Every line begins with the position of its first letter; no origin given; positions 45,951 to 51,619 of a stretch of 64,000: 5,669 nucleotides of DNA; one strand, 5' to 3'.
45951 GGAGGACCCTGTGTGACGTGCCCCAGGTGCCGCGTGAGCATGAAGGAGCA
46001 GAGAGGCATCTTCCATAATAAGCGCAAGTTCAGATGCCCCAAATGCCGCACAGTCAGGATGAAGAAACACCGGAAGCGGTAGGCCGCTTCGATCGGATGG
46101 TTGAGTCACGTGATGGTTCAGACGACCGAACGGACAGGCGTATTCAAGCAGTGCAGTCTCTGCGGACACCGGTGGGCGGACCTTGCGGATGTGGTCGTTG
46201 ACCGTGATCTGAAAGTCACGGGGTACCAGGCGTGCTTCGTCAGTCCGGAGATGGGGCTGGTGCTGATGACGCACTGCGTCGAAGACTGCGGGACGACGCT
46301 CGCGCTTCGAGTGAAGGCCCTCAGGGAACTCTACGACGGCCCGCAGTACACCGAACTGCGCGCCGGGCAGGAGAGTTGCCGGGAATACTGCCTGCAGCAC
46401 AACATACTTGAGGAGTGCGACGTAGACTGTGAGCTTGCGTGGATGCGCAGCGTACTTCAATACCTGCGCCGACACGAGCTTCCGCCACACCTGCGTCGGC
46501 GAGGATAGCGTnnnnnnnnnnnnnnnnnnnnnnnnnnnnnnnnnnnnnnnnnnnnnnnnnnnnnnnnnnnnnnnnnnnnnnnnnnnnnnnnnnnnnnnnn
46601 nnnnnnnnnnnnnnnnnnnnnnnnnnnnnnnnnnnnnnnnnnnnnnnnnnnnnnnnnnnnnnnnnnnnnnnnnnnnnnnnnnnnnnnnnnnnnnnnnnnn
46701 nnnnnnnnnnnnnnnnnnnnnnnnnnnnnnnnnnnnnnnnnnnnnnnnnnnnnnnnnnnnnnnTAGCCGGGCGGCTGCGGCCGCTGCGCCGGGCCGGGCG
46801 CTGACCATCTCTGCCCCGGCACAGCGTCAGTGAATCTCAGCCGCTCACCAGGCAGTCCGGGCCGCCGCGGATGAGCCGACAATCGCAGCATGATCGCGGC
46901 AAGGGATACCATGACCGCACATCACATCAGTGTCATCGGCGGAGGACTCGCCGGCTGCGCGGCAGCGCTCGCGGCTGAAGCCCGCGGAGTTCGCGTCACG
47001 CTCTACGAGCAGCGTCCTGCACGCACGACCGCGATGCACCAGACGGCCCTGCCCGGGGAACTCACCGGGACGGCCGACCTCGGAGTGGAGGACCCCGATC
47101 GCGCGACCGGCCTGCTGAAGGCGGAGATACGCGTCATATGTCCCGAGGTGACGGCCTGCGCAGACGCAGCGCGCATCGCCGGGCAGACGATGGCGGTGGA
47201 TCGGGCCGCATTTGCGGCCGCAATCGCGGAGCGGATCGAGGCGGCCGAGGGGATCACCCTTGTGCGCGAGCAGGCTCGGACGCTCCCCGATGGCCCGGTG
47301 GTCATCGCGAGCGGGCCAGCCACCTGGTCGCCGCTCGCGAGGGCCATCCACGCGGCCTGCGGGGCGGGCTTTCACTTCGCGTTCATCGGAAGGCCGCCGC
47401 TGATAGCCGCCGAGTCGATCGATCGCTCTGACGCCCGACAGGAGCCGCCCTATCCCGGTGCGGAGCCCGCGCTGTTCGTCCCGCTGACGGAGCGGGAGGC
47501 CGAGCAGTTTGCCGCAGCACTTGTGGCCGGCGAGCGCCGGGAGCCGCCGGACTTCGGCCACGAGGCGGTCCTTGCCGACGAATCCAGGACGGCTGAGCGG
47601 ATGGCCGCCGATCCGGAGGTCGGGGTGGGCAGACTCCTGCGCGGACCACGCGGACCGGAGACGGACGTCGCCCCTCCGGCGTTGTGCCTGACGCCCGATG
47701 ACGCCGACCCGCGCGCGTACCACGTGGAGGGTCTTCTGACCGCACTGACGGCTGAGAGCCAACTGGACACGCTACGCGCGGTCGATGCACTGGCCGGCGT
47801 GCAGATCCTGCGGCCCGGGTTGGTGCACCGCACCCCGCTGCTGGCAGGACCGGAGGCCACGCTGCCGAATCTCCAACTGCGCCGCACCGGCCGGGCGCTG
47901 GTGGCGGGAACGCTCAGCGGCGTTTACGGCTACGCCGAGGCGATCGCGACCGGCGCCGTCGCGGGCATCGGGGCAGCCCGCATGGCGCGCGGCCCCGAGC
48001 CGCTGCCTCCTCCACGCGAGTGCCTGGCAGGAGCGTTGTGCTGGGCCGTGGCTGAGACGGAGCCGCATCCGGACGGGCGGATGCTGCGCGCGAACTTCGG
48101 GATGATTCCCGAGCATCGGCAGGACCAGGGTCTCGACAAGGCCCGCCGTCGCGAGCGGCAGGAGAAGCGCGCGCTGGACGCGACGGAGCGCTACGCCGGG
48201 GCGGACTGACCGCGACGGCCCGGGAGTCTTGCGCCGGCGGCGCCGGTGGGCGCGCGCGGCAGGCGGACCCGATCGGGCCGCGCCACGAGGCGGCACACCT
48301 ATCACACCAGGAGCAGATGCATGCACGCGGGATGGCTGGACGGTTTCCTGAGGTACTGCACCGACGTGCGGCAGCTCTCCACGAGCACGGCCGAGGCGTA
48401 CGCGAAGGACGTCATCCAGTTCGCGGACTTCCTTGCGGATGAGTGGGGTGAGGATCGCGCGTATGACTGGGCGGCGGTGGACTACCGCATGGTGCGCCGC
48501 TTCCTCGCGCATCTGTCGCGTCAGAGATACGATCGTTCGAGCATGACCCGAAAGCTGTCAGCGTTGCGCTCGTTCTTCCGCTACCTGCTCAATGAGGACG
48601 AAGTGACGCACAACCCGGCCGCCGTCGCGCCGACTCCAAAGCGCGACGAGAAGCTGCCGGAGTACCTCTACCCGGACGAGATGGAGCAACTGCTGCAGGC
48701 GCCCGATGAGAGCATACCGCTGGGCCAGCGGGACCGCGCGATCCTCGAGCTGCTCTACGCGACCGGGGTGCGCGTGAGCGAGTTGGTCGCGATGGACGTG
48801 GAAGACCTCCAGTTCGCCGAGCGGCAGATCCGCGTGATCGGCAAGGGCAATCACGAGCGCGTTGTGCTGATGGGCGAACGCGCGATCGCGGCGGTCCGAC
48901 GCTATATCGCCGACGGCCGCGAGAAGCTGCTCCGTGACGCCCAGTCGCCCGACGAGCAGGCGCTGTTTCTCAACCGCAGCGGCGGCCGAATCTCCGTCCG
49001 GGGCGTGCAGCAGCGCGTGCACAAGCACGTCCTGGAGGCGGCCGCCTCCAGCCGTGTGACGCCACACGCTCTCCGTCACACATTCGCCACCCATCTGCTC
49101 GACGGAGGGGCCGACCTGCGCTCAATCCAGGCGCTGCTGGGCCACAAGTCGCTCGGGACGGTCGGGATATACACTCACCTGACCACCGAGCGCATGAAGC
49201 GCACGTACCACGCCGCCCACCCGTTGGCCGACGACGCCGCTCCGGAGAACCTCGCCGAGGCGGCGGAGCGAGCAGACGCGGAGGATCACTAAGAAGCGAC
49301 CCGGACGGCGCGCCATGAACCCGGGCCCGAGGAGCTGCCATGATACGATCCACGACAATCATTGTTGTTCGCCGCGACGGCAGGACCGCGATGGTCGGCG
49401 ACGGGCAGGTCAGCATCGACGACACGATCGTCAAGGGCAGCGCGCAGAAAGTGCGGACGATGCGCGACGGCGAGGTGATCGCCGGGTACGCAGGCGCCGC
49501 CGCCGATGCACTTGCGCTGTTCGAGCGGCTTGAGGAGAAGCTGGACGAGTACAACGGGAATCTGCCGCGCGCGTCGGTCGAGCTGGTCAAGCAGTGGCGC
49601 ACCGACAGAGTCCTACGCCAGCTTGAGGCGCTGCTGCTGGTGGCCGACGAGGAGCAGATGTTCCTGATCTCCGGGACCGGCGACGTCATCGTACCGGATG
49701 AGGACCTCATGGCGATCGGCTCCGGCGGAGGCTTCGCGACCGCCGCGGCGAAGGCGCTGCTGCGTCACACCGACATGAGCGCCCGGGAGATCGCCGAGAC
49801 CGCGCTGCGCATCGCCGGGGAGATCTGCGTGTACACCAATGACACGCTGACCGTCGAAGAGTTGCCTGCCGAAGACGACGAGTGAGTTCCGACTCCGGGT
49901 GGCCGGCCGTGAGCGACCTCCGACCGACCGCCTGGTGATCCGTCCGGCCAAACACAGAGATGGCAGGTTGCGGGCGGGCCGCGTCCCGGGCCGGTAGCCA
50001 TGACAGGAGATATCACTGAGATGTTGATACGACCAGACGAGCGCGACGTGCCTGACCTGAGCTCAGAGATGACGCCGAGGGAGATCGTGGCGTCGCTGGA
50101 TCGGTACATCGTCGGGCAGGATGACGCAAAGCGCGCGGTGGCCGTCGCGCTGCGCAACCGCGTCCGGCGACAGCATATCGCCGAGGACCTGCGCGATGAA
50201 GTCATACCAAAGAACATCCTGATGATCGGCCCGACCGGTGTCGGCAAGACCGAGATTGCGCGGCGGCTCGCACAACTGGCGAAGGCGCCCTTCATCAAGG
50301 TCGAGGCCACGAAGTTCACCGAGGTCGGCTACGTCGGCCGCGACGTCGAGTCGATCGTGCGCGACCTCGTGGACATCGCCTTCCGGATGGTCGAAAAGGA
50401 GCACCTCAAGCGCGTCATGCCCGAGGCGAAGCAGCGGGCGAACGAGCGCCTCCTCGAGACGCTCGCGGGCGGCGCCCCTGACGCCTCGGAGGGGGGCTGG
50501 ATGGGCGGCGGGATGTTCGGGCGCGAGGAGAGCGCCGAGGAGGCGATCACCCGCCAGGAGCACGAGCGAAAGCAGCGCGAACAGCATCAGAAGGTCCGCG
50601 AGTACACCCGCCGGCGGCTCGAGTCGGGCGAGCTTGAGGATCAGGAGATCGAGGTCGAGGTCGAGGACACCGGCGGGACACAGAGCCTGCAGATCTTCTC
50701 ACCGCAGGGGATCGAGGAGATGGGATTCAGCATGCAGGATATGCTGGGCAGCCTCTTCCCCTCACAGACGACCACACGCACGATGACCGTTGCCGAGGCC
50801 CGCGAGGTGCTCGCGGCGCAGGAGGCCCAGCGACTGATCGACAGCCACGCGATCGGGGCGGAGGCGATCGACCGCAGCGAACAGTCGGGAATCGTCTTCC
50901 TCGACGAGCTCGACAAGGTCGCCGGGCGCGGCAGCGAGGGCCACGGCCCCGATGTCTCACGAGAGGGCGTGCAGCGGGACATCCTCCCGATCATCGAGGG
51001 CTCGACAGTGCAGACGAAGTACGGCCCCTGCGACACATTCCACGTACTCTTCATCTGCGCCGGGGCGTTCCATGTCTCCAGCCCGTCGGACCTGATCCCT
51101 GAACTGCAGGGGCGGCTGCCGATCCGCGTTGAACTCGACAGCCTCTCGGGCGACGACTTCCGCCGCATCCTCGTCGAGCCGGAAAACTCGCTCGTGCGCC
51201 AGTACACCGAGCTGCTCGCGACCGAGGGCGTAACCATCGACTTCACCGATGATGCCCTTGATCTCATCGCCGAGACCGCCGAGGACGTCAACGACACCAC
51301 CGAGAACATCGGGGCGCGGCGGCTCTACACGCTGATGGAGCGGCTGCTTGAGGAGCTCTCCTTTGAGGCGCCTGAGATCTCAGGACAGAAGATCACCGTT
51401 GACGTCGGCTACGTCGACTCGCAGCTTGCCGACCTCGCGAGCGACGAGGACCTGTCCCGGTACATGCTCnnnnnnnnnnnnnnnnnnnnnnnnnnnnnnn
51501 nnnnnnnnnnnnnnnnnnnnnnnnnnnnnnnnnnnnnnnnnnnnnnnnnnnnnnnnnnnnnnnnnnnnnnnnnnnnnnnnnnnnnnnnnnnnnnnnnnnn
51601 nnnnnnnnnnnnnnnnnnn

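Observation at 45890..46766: Near-consensus promoter driving three tiny uncharacterised ORFs (39-aa basic zinc ribbon, 135-aa Cys-rich protein, 84-aa single-TM protein) between cspA and trmFO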

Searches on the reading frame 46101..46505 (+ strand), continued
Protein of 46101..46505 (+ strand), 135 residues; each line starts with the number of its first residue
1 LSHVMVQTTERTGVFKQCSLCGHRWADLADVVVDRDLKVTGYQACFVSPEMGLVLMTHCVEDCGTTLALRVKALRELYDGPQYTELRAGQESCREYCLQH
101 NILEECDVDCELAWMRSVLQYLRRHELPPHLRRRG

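Call 76: fold_search(model_id=the predicted structure, library=pdb)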
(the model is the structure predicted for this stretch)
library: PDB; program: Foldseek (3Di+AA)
matches with E <= 10: 197; with E <= 0.001: 0
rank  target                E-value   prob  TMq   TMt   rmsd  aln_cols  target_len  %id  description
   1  4apt_D                1.2e+00  0.04  0.16  0.16  10.9        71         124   13  The structure of the AXH domain of ataxin-1. (released 2013-03-27)
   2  5ygf_A                1.4e+00  0.21  0.21  0.14   2.9        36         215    8  Crystal structure of Drosophila melanogaster Papi extended Tudor domain (D287A) in complex with Piwi N-terminal R10-un (released 2018-03-14)
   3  6bub                  1.6e+00  0.13  0.24  0.25   3.8        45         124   11  Crystal structure of the PI3KC2alpha PX domain in space group P432 (released 2018-10-17)
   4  5gw1_C                1.7e+00  0.08  0.29  0.24   6.7       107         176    8  Crystal structure of SNX16 PX-Coiled coil in space group P212121 (released 2017-09-13)
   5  1kq6                  1.7e+00  0.07  0.28  0.27   7.6       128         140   12  p47phox PX domain (released 2003-11-11)
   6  9bed_A                1.7e+00  0.04  0.17  0.25   5.8        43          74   14  Tungstate binding protein (Tungbindin) from Eubacterium limosum with eight molybdates bound (released 2024-09-04)
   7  1oa8_C                1.7e+00  0.04  0.16  0.16   8.0        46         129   15  AXH domain of human spinocerebellar ataxin-1 (released 2003-11-06)
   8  9beb_B                1.7e+00  0.04  0.16  0.26   5.9        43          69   14  Tungstate binding protein (Tungbindin) from Eubacterium limosum with eight Tungstates bound (released 2024-09-04)
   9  9beb_A                1.7e+00  0.04  0.16  0.26   5.9        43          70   14  Tungstate binding protein (Tungbindin) from Eubacterium limosum with eight Tungstates bound (released 2024-09-04)
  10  1oa8_D                1.7e+00  0.03  0.15  0.15  10.8        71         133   13  AXH domain of human spinocerebellar ataxin-1 (released 2003-11-06)
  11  2qcu_A                1.8e+00  0.23  0.20  0.06   2.2        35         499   11  Crystal structure of Glycerol-3-phosphate Dehydrogenase from Escherichia coli (released 2008-04-15)
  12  5ygb                  1.8e+00  0.18  0.21  0.14   3.0        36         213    8  Crystal structure of drosophila melanogaster Papi extended Tudor domain mutant - D287A (released 2018-03-14)
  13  9gb1_1                1.8e+00  0.04  0.17  0.06   6.7        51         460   10  Extended phiCD508 tail (released 2025-03-26)
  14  7rcb_A                1.8e+00  0.02  0.13  0.07   7.8        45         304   16  Crystal Structure of a PMS2 VUS (released 2022-03-02)
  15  2r45_A                1.9e+00  0.14  0.22  0.07   4.6        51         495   14  Crystal structure of Escherichia coli Glycerol-3-phosphate Dehydrogenase in complex with 2-phospho-d-glyceric acid (released 2008-04-15)
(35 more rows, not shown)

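Call 79: search_protein_families(library=pfam, alignment_id=A3, max_evalue=0.01)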
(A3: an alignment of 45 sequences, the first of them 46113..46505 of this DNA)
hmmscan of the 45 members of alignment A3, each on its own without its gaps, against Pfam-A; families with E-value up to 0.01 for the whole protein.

A. member 1, window:46113-46505:+ (131 aa): 0 families

B. families by the number of members that match (of 45 scanned): 0 families

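Call 80: search_protein_families(library=padloc, proteins=[window:46113-46505:+], max_evalue=0.1)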
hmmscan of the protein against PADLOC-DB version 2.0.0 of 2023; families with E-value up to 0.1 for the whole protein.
window:46113-46505:+ (131 aa): 0 families

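Call 81: search_protein_families(library=phrogs, proteins=[window:46113-46505:+], max_evalue=0.1)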
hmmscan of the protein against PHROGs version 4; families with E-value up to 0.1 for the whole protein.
window:46113-46505:+ (131 aa): 0 families

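Call 90: find_encoding_contigs(protein=P0040, flank=4000, max_places=1)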
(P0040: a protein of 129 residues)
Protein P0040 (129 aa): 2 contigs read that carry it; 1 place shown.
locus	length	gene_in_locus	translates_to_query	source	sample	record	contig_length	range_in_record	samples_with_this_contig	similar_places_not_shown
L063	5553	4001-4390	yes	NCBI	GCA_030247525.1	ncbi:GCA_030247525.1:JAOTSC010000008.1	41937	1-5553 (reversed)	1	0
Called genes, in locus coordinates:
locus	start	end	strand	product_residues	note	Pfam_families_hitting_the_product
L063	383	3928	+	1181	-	PF00082:Peptidase_S8, PF13860:FlgD_ig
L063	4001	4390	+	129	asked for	-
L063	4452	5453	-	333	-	PF03741:TerC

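Call 91: find_encoding_contigs(protein=P0048, flank=4000, max_places=1)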
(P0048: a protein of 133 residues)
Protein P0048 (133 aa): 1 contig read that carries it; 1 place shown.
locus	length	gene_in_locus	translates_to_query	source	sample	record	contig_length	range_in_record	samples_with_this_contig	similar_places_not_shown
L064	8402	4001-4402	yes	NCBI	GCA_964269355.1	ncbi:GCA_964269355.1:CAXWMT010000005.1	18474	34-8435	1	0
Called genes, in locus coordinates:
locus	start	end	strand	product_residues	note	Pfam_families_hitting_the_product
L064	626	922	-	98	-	-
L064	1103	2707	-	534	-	-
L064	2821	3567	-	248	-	-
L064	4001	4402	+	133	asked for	-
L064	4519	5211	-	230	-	PF00160:Pro_isomerase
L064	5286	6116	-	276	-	PF00753:Lactamase_B, PF23023:Anti-Pycsar_Apyc1, PF12706:Lactamase_B_2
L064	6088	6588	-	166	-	PF13240:Zn_Ribbon_1 (weak), PF24463:DUF7577 (weak), PF06271:RDD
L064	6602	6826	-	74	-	-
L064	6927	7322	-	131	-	PF00156:Pribosyltran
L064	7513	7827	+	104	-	-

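Call 92: search_protein_families(library=ncbifam, alignment_id=A3, max_evalue=0.01)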
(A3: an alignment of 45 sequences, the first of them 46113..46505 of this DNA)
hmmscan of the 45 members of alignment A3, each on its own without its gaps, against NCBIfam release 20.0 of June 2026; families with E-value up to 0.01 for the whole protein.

A. member 1, window:46113-46505:+ (131 aa): 0 families

B. families by the number of members that match (of 45 scanned): 0 families

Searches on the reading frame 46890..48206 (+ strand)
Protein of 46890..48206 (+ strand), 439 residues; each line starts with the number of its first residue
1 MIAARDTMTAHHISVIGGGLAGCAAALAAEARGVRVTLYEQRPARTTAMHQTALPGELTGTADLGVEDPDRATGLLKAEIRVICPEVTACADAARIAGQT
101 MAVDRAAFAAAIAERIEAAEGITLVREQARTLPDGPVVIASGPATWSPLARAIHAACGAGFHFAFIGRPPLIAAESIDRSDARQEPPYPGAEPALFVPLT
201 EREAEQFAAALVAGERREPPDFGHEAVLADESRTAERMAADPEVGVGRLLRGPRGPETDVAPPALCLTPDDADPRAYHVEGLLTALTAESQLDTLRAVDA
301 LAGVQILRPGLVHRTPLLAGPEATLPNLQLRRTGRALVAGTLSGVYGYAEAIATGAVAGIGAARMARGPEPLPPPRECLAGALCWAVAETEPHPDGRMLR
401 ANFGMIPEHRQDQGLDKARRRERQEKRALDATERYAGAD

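Call 6: search_protein_families(library=pfam, proteins=[window:46890-48206:+], max_evalue=1)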
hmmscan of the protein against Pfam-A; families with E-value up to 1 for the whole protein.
window:46890-48206:+ (439 aa): 10 families
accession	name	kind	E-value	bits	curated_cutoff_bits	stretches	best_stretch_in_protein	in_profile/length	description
PF01134.28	GIDA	-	6e-41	141.2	22.1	1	13-368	2-389/391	Glucose inhibited division protein A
PF07992.20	Pyr_redox_2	-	2e-06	27.9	26.1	1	12-142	2-108/291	Pyridine nucleotide-disulphide oxidoreductase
PF13450.12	NAD_binding_8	-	2.6e-06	28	21.9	1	15-54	1-40/68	NAD(P)-binding Rossmann-like domain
PF00890.30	FAD_binding_2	-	6.5e-06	26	20.4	1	15-47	4-38/414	FAD binding domain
PF12831.13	FAD_oxidored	-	5.7e-05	23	27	1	14-43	3-32/416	FAD dependent oxidoreductase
PF01262.27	AlaDh_PNT_C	-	0.00017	21.6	23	1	10-51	28-69/214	Alanine dehydrogenase/PNT, C-terminal domain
PF01266.30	DAO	-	0.00019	21.5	27.9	1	13-199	2-142/353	FAD dependent oxidoreductase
PF03486.20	HI0933_like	-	0.0041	17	50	1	12-43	2-33/244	HI0933-like protein Rossmann domain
PF00070.33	Pyr_redox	-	0.0071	17.3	22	1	12-43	1-32/82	Pyridine nucleotide-disulphide oxidoreductase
PF02737.24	3HCDH_N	-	0.2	12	22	1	13-52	2-41/180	3-hydroxyacyl-CoA dehydrogenase, NAD binding domain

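Call 7: search_protein_families(library=ncbifam, proteins=[window:46890-48206:+], max_evalue=1)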
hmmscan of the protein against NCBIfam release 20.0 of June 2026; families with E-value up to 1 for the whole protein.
window:46890-48206:+ (439 aa): 82 families (the best 25 are shown)
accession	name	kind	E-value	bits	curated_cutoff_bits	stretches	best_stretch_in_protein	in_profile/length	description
NF003739.0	PRK05335.1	equivalog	5.2e-74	249.6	262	1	9-435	2-434/441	methylenetetrahydrofolate--tRNA-(uracil(54)-C(5))-methyltransferase (FADH(2)-oxidizing) TrmFO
TIGR00137.1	gid_trmFO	equivalog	7.4e-62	209.5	428.65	1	12-435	2-429/433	FADH(2)-oxidizing methylenetetrahydrofolate--tRNA-(uracil(54)-C(5))-methyltransferase TrmFO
TIGR00136.1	mnmG_gidA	equivalog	1.8e-12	46.4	524.85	2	267-376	291-399/616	tRNA uridine-5-carboxymethylaminomethyl(34) synthesis enzyme MnmG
NF002480.1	PRK01747.1-1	equivalog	3.7e-08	32.3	540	1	6-52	244-292/645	bifunctional tRNA (5-methylaminomethyl-2-thiouridine)(34)-methyltransferase MnmC2/FAD-dependent 5-carboxymethylaminomethyl-2-thiouridine(34)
TIGR03197.1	MnmC_Cterm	equivalog_domain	1.1e-07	31.3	174.2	1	12-48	1-39/400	FAD-dependent 5-carboxymethylaminomethyl-2-thiouridine(34) oxidoreductase MnmC1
TIGR03467.1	HpnE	equivalog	7.6e-07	28.8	283.05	1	14-44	2-32/430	hydroxysqualene dehydroxylase HpnE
NF049967.1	QhpG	equivalog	1.5e-06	27.4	240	1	13-132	1-110/423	flavin-dependent monooxygenase QhpG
NF045599.1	bili_reduct_long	exception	3.5e-05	22.2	750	1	7-46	378-417/641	bilirubin reductase, long form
TIGR02032.1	GG-red-SF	subfamily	5.2e-05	23.1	158.8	1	15-131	5-116/297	geranylgeranyl reductase family protein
NF005313.0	PRK06847.1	subfamily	0.00013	21.1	372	1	8-99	2-96/375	hypothetical protein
NF005691.0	PRK07494.1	equivalog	0.00015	20.5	459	1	8-53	6-55/404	UbiH/UbiF family hydroxylase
NF009410.0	PRK12771.1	subfamily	0.00017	20.3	516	1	4-44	132-172/566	NAD(P)-binding protein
NF033113.0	halo_ClmS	equivalog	0.00018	20.2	900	1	11-68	3-60/570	chloramphenicol-biosynthetic FADH2-dependent halogenase CmlS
NF004783.0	PRK06129.1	equivalog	0.00023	20.7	347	1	11-113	3-101/315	3-hydroxyacyl-CoA dehydrogenase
TIGR03997.1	mycofact_OYE_2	equivalog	0.00026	19.5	793.15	1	9-50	378-419/645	mycofactocin system FadH/OYE family oxidoreductase 2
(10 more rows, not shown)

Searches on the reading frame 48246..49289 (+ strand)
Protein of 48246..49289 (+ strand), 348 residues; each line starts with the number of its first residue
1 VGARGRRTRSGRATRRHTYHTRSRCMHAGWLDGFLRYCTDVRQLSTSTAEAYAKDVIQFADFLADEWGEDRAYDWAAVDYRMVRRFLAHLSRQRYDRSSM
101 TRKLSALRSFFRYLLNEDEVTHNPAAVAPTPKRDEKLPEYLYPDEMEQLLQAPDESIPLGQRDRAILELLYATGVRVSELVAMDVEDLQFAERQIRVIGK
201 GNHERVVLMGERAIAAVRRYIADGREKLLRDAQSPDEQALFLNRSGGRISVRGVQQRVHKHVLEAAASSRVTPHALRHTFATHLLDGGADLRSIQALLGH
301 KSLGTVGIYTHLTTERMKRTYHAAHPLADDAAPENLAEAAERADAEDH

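Call 94: search_protein_families(library=pfam, proteins=[window:48246-49289:+], max_evalue=0.00001)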
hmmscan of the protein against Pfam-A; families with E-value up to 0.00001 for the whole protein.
window:48246-49289:+ (348 aa): 3 families
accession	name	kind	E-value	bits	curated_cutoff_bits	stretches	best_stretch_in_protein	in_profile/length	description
PF00589.27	Phage_integrase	-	1.1e-46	159.3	27.1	1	140-315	2-171/172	Phage integrase family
PF02899.23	Phage_int_SAM_1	-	7.8e-17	61.8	22.3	1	31-117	1-82/83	Phage integrase, N-terminal SAM-like domain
PF13495.12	Phage_int_SAM_4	-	2.7e-08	34.5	27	1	30-118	1-82/85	Phage integrase, N-terminal SAM-like domain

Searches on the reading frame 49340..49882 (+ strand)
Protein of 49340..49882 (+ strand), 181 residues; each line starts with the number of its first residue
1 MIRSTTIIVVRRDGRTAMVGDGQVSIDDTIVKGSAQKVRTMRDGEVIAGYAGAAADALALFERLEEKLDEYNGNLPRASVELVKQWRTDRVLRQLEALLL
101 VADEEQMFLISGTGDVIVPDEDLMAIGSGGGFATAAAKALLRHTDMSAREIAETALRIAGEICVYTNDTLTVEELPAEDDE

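Call 94: search_protein_families(library=pfam, proteins=[window:49340-49882:+], max_evalue=0.00001)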
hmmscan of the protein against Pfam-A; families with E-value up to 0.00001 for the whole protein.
window:49340-49882:+ (181 aa): 1 family
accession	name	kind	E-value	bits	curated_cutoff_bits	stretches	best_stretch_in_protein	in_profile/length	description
PF00227.31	Proteasome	-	1.2e-20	74.5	22.4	1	3-173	3-187/189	Proteasome subunit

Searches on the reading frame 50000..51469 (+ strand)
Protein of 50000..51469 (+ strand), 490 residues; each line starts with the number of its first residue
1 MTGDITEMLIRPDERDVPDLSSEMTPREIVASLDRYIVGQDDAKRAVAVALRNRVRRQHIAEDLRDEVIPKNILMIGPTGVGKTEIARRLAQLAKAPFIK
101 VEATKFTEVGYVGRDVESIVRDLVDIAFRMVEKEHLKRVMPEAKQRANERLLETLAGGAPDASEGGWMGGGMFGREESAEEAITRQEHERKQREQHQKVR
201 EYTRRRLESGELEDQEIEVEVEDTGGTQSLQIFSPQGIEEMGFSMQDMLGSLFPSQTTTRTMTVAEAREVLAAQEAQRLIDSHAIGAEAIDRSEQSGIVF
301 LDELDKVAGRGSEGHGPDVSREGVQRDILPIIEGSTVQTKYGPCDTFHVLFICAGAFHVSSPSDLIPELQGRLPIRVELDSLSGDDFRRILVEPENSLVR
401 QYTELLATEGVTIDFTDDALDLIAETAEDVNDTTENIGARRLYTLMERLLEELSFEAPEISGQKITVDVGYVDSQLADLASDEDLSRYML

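Call 94: search_protein_families(library=pfam, proteins=[window:50000-51469:+], max_evalue=0.00001)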
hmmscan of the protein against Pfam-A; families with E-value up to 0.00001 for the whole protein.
window:50000-51469:+ (490 aa): 3 families
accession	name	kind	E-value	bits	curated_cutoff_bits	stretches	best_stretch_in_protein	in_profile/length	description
PF07724.20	AAA_2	-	1.4e-31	110.2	27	1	246-376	24-166/166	AAA domain (Cdc48 subfamily)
PF00004.35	AAA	-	1.2e-14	55.3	21.2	1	73-125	1-51/131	ATPase family associated with various cellular activities (AAA)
PF07728.20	AAA_5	-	3.2e-06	27.6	22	0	72-108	1-38/139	AAA domain (dynein-related subfamily)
